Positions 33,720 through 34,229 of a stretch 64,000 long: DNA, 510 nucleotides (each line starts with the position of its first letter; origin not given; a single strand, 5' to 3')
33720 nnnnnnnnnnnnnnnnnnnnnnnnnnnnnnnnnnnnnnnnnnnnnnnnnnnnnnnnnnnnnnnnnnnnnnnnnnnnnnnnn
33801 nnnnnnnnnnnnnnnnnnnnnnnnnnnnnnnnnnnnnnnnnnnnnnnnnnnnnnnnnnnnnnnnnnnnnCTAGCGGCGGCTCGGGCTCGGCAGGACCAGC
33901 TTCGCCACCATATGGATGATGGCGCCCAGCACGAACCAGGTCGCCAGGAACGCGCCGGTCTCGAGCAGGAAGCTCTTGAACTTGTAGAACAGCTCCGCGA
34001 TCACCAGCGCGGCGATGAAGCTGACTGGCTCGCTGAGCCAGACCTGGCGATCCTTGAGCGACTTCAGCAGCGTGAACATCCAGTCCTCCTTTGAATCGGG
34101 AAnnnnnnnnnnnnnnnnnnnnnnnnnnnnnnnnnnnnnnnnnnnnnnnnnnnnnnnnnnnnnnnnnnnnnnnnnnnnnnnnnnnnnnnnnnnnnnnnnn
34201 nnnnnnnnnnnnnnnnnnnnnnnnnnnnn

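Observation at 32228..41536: Polyamine-type ABC importer operon carrying a 1072-aa signal-less BNR double-propeller protein, a 69-aa membrane protein and a cytoplasmic GGT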

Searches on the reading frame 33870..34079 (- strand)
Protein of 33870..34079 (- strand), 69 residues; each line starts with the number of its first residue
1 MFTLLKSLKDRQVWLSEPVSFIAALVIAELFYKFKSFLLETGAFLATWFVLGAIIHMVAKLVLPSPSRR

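Call 5: search_protein_families(library=pfam, proteins=[window:33870-34079:-], max_evalue=0.01)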
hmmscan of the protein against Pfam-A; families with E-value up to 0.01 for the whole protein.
window:33870-34079:- (69 aa): 0 families

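Call 6: search_protein_families(library=ncbifam, proteins=[window:33870-34079:-], max_evalue=0.01)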
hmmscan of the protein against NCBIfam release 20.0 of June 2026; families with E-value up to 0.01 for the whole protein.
window:33870-34079:- (69 aa): 0 families

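Call 58: find_homologous_proteins(query=window:33870-34079:-, max_evalue=0.001)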
Query window:33870-34079:- (69 aa): 221 proteins with E <= 0.001 among 225 candidates; the best 120 are listed.
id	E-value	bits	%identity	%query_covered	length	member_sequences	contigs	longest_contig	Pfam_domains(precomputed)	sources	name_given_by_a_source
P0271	4.2e-36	139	100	100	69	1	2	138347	-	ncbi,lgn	-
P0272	4.8e-35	136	96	100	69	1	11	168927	-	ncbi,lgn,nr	ncbi:MAG: hypothetical protein L6R19_00390 [Alphaproteobacteria bacterium]|nr:hypothetical protein [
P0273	6.6e-35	135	94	100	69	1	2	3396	-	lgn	-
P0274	2.0e-33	131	93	100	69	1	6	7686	-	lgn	-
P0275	5.0e-33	130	91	100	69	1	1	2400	-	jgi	jgi:hypothetical protein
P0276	4.6e-31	123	90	100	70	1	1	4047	-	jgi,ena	-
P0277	2.3e-28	115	87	97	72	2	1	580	-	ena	-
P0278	2.5e-28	115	84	97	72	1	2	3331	-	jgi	jgi:hypothetical protein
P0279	6.8e-28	113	82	97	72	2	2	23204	-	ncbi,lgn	-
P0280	3.5e-27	111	81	100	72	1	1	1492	-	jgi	jgi:hypothetical protein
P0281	9.0e-27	110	86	93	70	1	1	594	-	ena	-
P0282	1.1e-26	110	78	100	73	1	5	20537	-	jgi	jgi:hypothetical protein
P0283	1.1e-26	110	81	97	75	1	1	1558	-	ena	-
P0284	2.6e-26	108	78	100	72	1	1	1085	-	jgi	jgi:hypothetical protein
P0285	3.4e-26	108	81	93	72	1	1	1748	-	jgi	jgi:hypothetical protein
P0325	6.0e-22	95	77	93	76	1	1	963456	-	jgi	jgi:hypothetical protein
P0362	8.0e-14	69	58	96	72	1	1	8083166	-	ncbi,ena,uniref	ncbi:hypothetical protein [Reyranella sp.]|uniref:hypothetical protein n=1 Tax=Reyranella sp. TaxID=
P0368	1.3e-12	65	58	90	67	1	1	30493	-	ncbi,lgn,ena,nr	ncbi:MAG TPA: hypothetical protein VGW34_04185 [Allosphingosinicella sp.]|nr:hypothetical protein [A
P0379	6.0e-12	63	53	90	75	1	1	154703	-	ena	-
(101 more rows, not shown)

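Call 59: find_encoding_contigs(protein=P0362, flank=9000, max_places=1)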
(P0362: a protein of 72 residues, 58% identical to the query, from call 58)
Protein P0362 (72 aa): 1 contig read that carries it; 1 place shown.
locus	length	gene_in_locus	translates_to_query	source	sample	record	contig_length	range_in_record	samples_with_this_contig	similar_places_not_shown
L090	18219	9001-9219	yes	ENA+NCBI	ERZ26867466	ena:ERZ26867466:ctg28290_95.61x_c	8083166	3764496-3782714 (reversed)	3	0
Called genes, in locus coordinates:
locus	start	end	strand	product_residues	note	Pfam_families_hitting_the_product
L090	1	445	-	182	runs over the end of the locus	-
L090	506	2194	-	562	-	PF00501:AMP-binding, PF13193:AMP-binding_C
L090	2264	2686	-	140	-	PF09361:Phasin_2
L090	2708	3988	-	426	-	PF04286:DUF445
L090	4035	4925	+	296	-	PF03446:NAD_binding_2, PF03807:F420_oxidored (weak), PF14833:NAD_binding_11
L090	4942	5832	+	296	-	PF03446:NAD_binding_2, PF03807:F420_oxidored (weak), PF14833:NAD_binding_11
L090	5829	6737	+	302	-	-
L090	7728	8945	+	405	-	-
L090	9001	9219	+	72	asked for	-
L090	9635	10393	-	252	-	PF00857:Isochorismatase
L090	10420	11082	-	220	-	PF02798:GST_N, PF13417:GST_N_3, PF13409:GST_N_2, PF00043:GST_C (weak)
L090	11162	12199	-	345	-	-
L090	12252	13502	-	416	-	PF01566:Nramp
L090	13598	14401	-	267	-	PF00149:Metallophos, PF12850:Metallophos_2 (weak)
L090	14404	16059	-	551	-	PF00795:CN_hydrolase, PF02540:NAD_synthase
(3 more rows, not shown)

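Call 60: find_encoding_contigs(protein=P0325, flank=9000, max_places=1)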
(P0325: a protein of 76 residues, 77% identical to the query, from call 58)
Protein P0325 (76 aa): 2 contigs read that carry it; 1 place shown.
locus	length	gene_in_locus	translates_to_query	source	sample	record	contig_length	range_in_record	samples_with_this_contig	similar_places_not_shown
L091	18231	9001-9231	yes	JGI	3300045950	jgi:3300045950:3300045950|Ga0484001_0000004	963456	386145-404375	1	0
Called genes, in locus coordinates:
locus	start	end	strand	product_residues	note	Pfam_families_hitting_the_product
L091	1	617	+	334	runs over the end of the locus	PF00005:ABC_tran, PF13304:AAA_21 (faint), PF08352:oligo_HPY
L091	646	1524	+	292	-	PF01522:Polysacc_deac_1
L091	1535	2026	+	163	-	PF01590:GAF (weak)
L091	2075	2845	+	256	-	PF13476:AAA_23 (weak), PF00005:ABC_tran, PF13304:AAA_21 (faint), PF12399:BCA_ABC_TP_C (weak)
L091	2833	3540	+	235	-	PF00005:ABC_tran, PF02463:SMC_N (faint), PF13304:AAA_21 (weak)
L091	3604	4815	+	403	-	PF13433:Peripla_BP_5, PF13458:Peripla_BP_6, PF01094:ANF_receptor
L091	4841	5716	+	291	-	PF02653:BPD_transp_2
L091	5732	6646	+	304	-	PF02653:BPD_transp_2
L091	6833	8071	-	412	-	PF07969:Amidohydro_3 (faint), PF01979:Amidohydro_1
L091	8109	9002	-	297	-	PF00392:GntR, PF07729:FCD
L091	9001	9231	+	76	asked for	-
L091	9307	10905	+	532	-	PF01019:G_glu_transpept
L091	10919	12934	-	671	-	PF20091:Abhydrolase_10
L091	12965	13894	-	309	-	PF00701:DHDPS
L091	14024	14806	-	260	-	PF09955:DUF2189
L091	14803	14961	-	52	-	PF03597:FixS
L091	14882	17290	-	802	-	PF12156:ATPase-cat_bd (weak), PF00403:HMA, PF00122:E1-E2_ATPase, PF00702:Hydrolase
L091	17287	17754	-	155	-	PF05751:FixH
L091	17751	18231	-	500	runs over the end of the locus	PF12801:Fer4_5, PF12838:Fer4_7 (faint), PF13187:Fer4_9 (faint), PF13534:Fer4_17 (faint), PF13746:Fer4_18, PF13183:Fer4_8 (faint), PF11614:FixG_C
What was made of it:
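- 69-aa - GGT also occurs beside the same Abhydrolase_10, DHDPS and GntR genes without BNR (L091, call 60).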

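Call 61: find_encoding_contigs(protein=P0379, flank=9000, max_places=1)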
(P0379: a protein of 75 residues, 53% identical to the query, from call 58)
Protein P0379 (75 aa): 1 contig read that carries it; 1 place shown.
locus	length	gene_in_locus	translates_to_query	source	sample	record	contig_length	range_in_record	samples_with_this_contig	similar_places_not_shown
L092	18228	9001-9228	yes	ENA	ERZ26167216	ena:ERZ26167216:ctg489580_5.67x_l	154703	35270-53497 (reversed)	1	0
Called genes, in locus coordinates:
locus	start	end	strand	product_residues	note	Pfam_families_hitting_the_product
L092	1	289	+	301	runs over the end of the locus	PF01063:Aminotran_4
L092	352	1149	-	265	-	-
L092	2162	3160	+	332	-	PF04015:DUF362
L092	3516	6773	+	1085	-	PF14870:PSII_BNR (faint), PF02012:BNR (faint), PF13088:BNR_2 (faint), PF25852:DUF6242_C (faint), PF15902:Sortilin-Vps10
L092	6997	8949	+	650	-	PF20091:Abhydrolase_10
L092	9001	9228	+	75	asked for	-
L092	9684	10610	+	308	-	PF05448:AXE1, PF12740:PETase (faint), PF12146:Hydrolase_4 (faint), PF00326:Peptidase_S9, PF01738:DLH (faint)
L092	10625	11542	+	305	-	PF05448:AXE1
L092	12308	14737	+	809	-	PF17764:PriA_3primeBD, PF00270:DEAD, PF04851:ResIII, PF18319:Zn_ribbon_PriA (weak), PF00271:Helicase_C (weak), PF18074:PriA_C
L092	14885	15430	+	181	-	PF01327:Pep_deformylase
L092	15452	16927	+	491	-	PF01743:PolyA_pol, PF12627:PolyA_pol_RNAbd, PF01966:HD, PF13735:tRNA_NucTran2_2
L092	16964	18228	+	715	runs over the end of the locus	PF21760:SecD_1st, PF22599:SecDF_P1_head, PF02355:SecD_SecF_C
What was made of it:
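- The partners recur in different arrangements: GntR | 69-aa - GGT | Abhydrolase_10 - DHDPS without BNR in L091, and BNR - Abhydrolase_10 - 69-aa in L092 (calls 60, 61).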

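Call 62: find_encoding_contigs(protein=P0368, flank=9000, max_places=1)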
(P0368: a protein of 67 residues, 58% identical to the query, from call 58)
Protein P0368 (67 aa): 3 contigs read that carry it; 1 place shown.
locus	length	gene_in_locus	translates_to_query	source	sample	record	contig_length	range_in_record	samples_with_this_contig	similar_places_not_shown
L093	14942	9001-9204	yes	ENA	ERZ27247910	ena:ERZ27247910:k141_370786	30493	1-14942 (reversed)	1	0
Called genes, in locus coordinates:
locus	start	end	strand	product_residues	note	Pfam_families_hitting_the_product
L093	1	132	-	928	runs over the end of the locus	PF18921:Cyanophycin_syn, PF02786:CPSase_L_D2 (weak), PF08443:RimK (weak), PF08245:Mur_ligase_M, PF02875:Mur_ligase_C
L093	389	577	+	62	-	-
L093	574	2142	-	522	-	PF20142:Scaffold, PF01471:PG_binding_1, PF03734:YkuD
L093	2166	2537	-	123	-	PF13441:Gly-zipper_YMGG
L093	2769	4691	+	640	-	PF16177:ACAS_N, PF00501:AMP-binding, PF13193:AMP-binding_C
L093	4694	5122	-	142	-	-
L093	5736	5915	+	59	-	-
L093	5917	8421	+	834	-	PF15902:Sortilin-Vps10 (faint), PF25852:DUF6242_C (faint)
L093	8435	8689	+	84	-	-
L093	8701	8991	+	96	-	-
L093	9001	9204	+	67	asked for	-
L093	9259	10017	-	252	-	PF02798:GST_N, PF13409:GST_N_2, PF13417:GST_N_3, PF00043:GST_C, PF13410:GST_C_2 (weak)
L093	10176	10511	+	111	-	PF04828:GFA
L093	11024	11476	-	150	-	PF02771:Acyl-CoA_dh_N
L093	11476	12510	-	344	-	PF02515:CoA_transf_3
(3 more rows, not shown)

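Call 74: find_related_loci(query=A5, collection=metagenome_contigs, flank=10000)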
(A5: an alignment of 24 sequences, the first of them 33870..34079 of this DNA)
Query A5 (69 aa) in metagenome_contigs; peptide patterns used: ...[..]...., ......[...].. (x = any residue, [..] = any of these).
600 stretches matched a pattern (row limit reached: there are more); 125 encode a relative of the query (tblastn E <= 1e-3); the best 80 are kept; 80 distinct loci.
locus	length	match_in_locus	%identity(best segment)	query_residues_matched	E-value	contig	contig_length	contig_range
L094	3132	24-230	90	1-69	5e-37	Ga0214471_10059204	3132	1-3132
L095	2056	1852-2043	80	1-64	6e-32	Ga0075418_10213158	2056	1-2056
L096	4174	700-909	79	1-69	1e-31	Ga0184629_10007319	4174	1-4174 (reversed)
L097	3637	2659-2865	77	1-69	3e-31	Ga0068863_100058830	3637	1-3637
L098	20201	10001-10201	79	1-67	3e-31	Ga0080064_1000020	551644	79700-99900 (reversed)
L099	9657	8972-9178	75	1-69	3e-31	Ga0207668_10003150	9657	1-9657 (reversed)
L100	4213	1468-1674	77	1-69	6e-31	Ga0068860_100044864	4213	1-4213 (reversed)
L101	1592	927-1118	78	1-64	3e-31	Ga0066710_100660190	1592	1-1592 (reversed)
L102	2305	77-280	78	1-68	3e-30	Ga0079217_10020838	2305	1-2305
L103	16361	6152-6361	74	1-69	4e-30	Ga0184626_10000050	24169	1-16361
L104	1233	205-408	78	2-68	4e-30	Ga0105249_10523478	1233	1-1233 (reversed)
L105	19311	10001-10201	76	1-67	1e-29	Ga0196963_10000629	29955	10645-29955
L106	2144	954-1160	75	1-69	6e-29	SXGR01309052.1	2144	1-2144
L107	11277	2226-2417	77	1-64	1e-27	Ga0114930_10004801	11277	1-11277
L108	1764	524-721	59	1-66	2e-19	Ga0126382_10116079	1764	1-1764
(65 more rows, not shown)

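Call 90: search_protein_families(library=phrogs, proteins=[window:33870-34079:-], max_evalue=10)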
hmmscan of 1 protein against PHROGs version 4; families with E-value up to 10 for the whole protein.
window:33870-34079:- (69 aa): 3 families
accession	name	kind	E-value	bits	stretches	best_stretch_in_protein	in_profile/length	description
phrog_23420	-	moron, auxiliary metabolic gene and host takeover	0.11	14.1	1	24-63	38-77/83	membrane protein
phrog_3093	-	unknown function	0.3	12.4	1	28-60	11-43/85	-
phrog_9347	-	unknown function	0.32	12.1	1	43-60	32-49/53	-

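Call 91: search_protein_families(library=pfam, alignment_id=A5, max_evalue=1)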
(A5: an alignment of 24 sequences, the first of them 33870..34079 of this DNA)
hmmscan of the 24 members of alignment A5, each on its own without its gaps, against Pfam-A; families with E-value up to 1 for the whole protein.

A. member 1, window:33870-34079:- (69 aa): 0 families

B. families by the number of members that match (of 24 scanned): 8 families
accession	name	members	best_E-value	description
PF24378.1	DUF7534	4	0.024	Family of unknown function (DUF7534)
PF01007.26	IRK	3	0.11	Inward rectifier potassium channel transmembrane domain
PF06532.16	NrsF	2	0.011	Negative regulator of sigma F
PF07664.17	FeoB_C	2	0.035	Ferrous iron transport protein B C terminus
PF25637.1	DUF7942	1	0.019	Family of unknown function (DUF7942)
PF11511.13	RhodobacterPufX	1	0.046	Intrinsic membrane protein PufX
PF03929.21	PepSY_TM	1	0.055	PepSY-associated TM region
PF24284.1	DUF7472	1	0.17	Family of unknown function (DUF7472)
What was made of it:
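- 33870..34079 (-): 69-aa small membrane protein, member of an unannotated family that partners signal-less BNR proteins. No Pfam, NCBIfam or PHROG family (calls 5, 6, 90, 91).
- On Holins (considered for the 69-aa protein): No Pfam family was shared by the 24 members scanned (calls 90, 91).
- The 69-aa family shows no similarity to any holin or phage membrane-protein family (calls 90, 91).
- Tried and rejected: Pfam, NCBIfam and PHROGs assign no family (calls 5, 6, 90, 91).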

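Call 96: find_encoding_contigs(protein=P0271, flank=6000, max_places=2)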
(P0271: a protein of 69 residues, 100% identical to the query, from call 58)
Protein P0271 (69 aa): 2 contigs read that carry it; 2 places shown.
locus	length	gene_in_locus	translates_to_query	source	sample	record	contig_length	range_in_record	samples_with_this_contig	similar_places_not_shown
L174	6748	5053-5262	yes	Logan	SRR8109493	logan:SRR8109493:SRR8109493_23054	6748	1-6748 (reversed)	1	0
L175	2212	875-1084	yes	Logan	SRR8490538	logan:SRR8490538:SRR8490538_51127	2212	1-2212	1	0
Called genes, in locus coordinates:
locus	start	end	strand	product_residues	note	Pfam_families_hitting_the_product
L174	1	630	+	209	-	?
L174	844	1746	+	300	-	PF00528:BPD_transp_1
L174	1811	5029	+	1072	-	PF25852:DUF6242_C (faint), PF15902:Sortilin-Vps10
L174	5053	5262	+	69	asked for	-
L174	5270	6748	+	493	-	?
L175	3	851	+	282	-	?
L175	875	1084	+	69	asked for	-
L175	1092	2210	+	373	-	?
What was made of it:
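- Tried and rejected: The 69-aa protein retrieved two short Logan contigs of the same strain (call 96).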
